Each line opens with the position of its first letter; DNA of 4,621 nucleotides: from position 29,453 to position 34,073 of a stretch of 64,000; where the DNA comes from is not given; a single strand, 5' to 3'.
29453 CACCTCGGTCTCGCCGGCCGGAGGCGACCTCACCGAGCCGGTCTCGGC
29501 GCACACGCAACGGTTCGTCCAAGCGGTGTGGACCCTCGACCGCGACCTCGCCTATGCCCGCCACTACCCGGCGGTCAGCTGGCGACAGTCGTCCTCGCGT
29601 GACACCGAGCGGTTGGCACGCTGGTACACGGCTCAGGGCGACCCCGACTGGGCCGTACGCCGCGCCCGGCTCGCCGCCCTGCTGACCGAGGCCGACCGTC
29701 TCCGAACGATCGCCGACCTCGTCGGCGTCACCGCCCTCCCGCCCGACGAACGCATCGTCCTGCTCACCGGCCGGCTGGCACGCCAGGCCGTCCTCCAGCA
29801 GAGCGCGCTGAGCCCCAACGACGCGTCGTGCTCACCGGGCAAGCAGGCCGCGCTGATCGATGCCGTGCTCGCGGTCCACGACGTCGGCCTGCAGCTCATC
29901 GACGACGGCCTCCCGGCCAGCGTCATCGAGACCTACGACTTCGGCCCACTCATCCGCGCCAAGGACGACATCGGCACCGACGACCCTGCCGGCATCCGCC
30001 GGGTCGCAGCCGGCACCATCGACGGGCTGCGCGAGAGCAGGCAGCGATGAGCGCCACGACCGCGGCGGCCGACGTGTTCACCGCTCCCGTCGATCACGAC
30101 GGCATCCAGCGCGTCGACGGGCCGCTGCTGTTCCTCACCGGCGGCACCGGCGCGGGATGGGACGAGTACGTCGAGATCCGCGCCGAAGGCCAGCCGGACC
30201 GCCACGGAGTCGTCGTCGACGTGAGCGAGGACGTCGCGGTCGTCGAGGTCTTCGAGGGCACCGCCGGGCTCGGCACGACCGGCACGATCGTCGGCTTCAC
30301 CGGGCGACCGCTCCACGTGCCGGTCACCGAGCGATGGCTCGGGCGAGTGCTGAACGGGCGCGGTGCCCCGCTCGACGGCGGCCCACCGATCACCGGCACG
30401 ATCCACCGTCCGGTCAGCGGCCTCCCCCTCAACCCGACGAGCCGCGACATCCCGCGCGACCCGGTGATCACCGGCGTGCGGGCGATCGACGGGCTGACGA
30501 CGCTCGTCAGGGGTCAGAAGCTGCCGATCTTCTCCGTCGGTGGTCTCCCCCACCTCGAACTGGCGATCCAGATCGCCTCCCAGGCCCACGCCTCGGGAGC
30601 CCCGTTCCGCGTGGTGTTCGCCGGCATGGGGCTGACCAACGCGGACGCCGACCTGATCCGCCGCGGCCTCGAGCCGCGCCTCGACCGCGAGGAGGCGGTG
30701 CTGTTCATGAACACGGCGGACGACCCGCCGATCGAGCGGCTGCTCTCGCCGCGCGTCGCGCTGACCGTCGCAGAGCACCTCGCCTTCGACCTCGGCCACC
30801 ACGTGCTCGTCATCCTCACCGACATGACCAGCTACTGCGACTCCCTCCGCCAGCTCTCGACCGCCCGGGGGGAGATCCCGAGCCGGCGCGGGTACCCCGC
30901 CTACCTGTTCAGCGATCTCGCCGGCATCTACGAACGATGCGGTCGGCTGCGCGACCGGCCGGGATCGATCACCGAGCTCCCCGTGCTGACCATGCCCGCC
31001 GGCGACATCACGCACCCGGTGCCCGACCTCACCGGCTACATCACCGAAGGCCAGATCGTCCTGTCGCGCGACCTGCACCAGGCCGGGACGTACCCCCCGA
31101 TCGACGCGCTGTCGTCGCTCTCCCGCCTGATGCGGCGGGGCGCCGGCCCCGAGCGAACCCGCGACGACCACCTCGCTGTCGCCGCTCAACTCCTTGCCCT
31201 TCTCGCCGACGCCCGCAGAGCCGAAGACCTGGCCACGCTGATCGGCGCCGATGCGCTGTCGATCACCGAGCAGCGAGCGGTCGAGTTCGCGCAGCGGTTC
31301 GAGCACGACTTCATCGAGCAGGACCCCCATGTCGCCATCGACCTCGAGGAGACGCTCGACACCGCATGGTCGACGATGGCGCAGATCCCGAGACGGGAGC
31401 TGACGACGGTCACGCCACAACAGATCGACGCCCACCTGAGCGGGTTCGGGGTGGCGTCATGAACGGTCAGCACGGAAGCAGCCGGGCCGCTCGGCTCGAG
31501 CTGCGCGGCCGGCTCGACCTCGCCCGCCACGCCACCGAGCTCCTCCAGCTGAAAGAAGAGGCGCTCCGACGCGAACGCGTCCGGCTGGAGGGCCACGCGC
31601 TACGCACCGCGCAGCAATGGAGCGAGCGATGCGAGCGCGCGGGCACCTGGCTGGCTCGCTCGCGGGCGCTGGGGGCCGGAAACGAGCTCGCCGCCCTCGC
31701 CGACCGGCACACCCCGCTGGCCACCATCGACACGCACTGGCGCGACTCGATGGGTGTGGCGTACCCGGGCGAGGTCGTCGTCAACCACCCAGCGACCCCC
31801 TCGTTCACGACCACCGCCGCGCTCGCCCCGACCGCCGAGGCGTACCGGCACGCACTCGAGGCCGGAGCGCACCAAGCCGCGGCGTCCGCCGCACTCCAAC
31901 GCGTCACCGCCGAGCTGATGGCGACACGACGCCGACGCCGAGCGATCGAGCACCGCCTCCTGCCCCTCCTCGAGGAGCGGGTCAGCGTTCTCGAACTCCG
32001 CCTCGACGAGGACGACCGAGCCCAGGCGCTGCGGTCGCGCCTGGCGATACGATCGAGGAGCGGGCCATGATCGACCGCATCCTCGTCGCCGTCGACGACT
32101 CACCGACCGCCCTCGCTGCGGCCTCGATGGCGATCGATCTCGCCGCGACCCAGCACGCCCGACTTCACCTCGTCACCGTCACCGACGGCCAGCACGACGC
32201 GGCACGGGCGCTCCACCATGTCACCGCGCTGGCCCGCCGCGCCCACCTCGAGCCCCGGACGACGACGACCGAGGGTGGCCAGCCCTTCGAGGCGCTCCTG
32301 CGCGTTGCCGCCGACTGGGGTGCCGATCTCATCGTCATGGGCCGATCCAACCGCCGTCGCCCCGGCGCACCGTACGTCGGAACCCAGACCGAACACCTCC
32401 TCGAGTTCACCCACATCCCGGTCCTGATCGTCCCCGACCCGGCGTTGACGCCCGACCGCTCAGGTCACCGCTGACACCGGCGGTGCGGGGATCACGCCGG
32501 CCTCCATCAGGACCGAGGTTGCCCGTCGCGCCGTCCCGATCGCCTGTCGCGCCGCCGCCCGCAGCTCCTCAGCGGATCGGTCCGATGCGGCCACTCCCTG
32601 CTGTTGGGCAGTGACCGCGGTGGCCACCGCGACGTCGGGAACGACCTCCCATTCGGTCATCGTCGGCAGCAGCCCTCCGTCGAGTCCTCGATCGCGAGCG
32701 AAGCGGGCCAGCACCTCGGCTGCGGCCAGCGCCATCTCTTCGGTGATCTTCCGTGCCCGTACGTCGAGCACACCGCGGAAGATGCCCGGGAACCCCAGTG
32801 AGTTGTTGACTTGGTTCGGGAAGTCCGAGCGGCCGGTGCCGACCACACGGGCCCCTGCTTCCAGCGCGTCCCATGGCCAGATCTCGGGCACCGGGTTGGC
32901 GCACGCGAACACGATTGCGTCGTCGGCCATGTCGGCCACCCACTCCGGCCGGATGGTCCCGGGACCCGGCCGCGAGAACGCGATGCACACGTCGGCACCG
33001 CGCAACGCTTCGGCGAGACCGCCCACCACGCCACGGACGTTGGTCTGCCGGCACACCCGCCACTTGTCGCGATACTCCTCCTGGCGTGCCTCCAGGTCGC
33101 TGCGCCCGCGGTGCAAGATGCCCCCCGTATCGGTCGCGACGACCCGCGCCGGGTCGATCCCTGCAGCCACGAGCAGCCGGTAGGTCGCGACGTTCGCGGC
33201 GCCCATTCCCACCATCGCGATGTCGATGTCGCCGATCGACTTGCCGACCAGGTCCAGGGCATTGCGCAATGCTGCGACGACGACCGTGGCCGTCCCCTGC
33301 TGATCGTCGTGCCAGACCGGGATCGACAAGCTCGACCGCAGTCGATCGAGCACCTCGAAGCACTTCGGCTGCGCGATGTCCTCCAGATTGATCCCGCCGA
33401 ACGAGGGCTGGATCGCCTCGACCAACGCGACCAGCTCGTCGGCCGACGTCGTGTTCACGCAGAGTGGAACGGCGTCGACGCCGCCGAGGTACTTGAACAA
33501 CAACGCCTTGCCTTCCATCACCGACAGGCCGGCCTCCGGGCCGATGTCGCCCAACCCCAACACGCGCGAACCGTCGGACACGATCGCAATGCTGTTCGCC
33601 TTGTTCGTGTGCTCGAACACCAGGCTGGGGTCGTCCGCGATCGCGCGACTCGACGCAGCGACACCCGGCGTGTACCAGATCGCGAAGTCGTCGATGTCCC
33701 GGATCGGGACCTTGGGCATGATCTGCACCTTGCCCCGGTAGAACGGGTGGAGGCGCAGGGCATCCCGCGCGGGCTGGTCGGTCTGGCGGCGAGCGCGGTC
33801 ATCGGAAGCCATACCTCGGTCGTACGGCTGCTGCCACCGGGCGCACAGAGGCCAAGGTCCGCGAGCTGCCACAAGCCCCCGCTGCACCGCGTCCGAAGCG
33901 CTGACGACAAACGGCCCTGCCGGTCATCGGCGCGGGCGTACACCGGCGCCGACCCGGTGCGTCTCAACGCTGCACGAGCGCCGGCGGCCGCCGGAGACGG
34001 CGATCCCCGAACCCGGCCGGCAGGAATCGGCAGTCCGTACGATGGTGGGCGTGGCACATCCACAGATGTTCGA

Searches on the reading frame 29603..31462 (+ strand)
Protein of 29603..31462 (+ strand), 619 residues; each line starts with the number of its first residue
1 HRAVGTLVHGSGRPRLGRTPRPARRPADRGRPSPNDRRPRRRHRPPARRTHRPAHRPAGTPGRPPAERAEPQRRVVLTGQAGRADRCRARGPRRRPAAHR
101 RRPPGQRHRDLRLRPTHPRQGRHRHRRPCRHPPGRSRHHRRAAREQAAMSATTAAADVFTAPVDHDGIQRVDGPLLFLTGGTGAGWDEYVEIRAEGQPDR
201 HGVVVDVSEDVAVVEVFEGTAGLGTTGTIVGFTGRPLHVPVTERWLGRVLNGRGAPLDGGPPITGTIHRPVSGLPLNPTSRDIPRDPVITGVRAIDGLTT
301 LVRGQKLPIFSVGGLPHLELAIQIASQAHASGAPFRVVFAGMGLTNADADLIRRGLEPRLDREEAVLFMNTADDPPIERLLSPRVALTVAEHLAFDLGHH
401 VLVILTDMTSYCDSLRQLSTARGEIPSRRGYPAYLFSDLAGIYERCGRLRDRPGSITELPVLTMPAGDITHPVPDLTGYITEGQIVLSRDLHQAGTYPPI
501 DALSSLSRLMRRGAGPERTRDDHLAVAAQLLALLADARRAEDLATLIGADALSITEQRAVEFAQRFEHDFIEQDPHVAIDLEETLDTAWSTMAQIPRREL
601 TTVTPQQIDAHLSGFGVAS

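Call 40: search_protein_families(library=ncbifam, proteins=[window:29603-31462:+], max_evalue=1e-10)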
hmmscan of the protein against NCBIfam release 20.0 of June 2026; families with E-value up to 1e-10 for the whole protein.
window:29603-31462:+ (619 aa): 31 families (the best 25 are shown)
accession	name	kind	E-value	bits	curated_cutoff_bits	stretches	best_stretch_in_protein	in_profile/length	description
NF003235.0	PRK04196.1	subfamily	4e-173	576.4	349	1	166-612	7-455/462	V-type ATP synthase subunit B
TIGR01041.1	ATP_syn_B_arch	equivalog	1.5e-163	544.5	844.65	1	166-611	3-450/458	ATP synthase subunit B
TIGR01040.1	V-ATPase_V1_B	equivalog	1.9e-137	458.6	804.65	1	167-609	4-457/467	V-type ATPase subunit B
NF002555.0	PRK02118.1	equivalog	1.2e-98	330.7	431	1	168-610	8-428/436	V-type ATP synthase subunit B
TIGR03496.1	FliI_clade1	equivalog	6.8e-59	199.7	619.1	1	183-586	17-409/414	flagellar protein export ATPase FliI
TIGR03498.1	FliI_clade3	equivalog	6.5e-56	189.8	587.45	1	187-585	23-411/418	flagellar protein export ATPase FliI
TIGR02546.1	III_secr_ATP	equivalog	7.5e-56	189.6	604.75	1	168-588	9-418/423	type III secretion system ATPase SctN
TIGR01026.1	fliI_yscN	subfamily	8.5e-53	179.6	379.5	1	187-586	45-433/440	FliI/YscN family ATPase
TIGR03497.1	FliI_clade2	equivalog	8.7e-51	173.2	629.8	1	184-586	18-407/413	flagellar protein export ATPase FliI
NF005391.0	PRK06936.1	equivalog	7.4e-50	170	657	1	202-586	61-432/439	type III secretion system ATPase SctN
NF005295.0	PRK06820.1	equivalog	1.2e-48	166.2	690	1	202-590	63-437/440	EscN/YscN/HrcN family type III secretion system ATPase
NF006575.0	PRK09099.1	subfamily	8.4e-47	159.9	706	1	181-586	42-435/443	type III secretion system ATPase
NF006012.0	PRK08149.1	equivalog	3.5e-44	151.4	594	1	203-587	50-425/431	type III secretion system ATPase SctN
NF006290.1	PRK08472.1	equivalog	1.3e-41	142.9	644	1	190-586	43-427/433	flagellar protein export ATPase FliI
NF009884.0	PRK13343.1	equivalog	1.2e-39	136.4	554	1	164-509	29-368/507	F0F1 ATP synthase subunit alpha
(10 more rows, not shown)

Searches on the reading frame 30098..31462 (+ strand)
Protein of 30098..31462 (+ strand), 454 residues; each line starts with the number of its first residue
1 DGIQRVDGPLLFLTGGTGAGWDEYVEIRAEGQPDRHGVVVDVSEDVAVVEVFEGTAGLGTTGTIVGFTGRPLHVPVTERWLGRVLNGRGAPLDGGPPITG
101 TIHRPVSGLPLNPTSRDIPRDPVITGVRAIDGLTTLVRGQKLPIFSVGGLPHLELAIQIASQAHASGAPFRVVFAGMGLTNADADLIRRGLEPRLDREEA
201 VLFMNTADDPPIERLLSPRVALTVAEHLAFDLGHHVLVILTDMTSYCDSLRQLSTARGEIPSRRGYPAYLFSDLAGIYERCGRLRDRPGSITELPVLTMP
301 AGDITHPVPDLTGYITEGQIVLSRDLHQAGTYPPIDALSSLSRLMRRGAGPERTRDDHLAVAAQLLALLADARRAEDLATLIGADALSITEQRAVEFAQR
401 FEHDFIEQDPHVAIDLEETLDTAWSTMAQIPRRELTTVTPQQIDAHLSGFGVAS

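Call 52: search_dna_similar(query=window:30098-31462:+, collection=plasmids, mode=protein, max_rows=12)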
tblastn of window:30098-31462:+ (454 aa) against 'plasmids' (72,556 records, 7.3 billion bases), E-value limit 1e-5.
Records with a match: 785; places in all: 1099; records where one place covers at least 80% of the query: 20.
Best place of each record, by identity: 60-80% 2; <60% 783.
By first word of the organism name: Ralstonia 136; Shigella 103; Yersinia 93; Rhizobium 53; Azospirillum 30; Escherichia 29; Sinorhizobium 27; Aeromonas 21; Bradyrhizobium 18; Pantoea 14; and 105 more.
By predicted mobility (MOB-suite, as given by PLSDB): non-mobilizable 324; mobilizable 291; conjugative 170.
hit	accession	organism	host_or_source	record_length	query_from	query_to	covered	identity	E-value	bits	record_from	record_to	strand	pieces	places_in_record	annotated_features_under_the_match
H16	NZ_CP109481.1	Streptomyces sp. NBC_01450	-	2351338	2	446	98%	60.0%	4e-146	468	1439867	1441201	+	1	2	none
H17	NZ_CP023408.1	Streptomyces fungicidicus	Pig,cell culture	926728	3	446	98%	59.9%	8e-145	464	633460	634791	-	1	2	V-type ATP synthase subunit B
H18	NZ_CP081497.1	Streptomyces sp. BHT-5-2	whole organism,plant soil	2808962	4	435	95%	60.6%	2e-137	442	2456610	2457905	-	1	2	none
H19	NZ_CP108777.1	Embleya sp. NBC_00896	-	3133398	3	447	98%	58.7%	2e-145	466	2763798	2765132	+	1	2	none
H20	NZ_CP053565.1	Pseudonocardia broussonetiae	plant,Broussonetia papyrifera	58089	1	447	98%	49.7%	9e-107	354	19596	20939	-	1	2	V-type ATP synthase subunit B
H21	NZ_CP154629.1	Acetoanaerobium noterae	cell culture,Sludge of a digestion ...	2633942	6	446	97%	48.8%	1e-124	405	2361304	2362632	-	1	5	none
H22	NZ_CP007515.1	Rubrobacter radiotolerans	-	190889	3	444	97%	48.4%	1e-108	360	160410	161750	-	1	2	V-type ATP synthase subunit B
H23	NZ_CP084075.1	Fusobacterium vincentii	-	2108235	3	448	98%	47.3%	1e-118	389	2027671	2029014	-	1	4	none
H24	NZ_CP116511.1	Enterococcus gallinarum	Bos taurus,whole organism,fecal sample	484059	3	447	98%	46.1%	6e-111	366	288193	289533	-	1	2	V-type ATP synthase subunit B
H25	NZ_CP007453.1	Peptoclostridium acidaminophilum DSM 3953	black mud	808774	3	448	98%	45.8%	6e-113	372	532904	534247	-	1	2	V-type ATP synthase subunit B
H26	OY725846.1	Subdoligranulum variabile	-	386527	2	446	98%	45.5%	1e-111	369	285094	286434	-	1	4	none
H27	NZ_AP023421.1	Pusillibacter faecalis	Homo sapiens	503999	3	446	98%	44.7%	2e-109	362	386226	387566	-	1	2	V-type ATP synthase subunit B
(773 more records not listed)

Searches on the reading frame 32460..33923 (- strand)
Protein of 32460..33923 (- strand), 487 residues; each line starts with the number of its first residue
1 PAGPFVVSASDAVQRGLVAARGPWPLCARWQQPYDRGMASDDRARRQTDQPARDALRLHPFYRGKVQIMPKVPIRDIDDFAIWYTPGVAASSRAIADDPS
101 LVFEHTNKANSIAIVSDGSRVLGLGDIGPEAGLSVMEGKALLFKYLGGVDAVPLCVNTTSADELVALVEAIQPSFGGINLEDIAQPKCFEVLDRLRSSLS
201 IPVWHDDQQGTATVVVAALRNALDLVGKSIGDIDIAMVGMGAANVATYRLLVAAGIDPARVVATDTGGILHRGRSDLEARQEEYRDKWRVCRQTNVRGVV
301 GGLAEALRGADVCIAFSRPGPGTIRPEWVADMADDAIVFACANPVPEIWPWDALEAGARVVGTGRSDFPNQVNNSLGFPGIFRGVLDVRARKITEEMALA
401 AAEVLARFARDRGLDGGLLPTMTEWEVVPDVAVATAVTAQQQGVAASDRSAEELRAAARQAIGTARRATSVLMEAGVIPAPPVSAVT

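Call 40: search_protein_families(library=ncbifam, proteins=[window:32460-33923:-], max_evalue=1e-10)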
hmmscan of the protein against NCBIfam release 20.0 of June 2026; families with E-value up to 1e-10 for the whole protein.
window:32460-33923:- (487 aa): 3 families
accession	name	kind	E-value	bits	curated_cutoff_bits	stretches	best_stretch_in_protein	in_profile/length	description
NF009501.0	PRK12861.1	subfamily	5.4e-93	312.4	1178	1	48-411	4-358/764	NADP-dependent malic enzyme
NF010052.0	PRK13529.1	subfamily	1.4e-33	116.3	326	1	163-459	230-550/564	oxaloacetate-decarboxylating malate dehydrogenase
NF041582.1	malolactic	exception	2e-14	53.1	850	1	162-450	212-521/536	malolactic enzyme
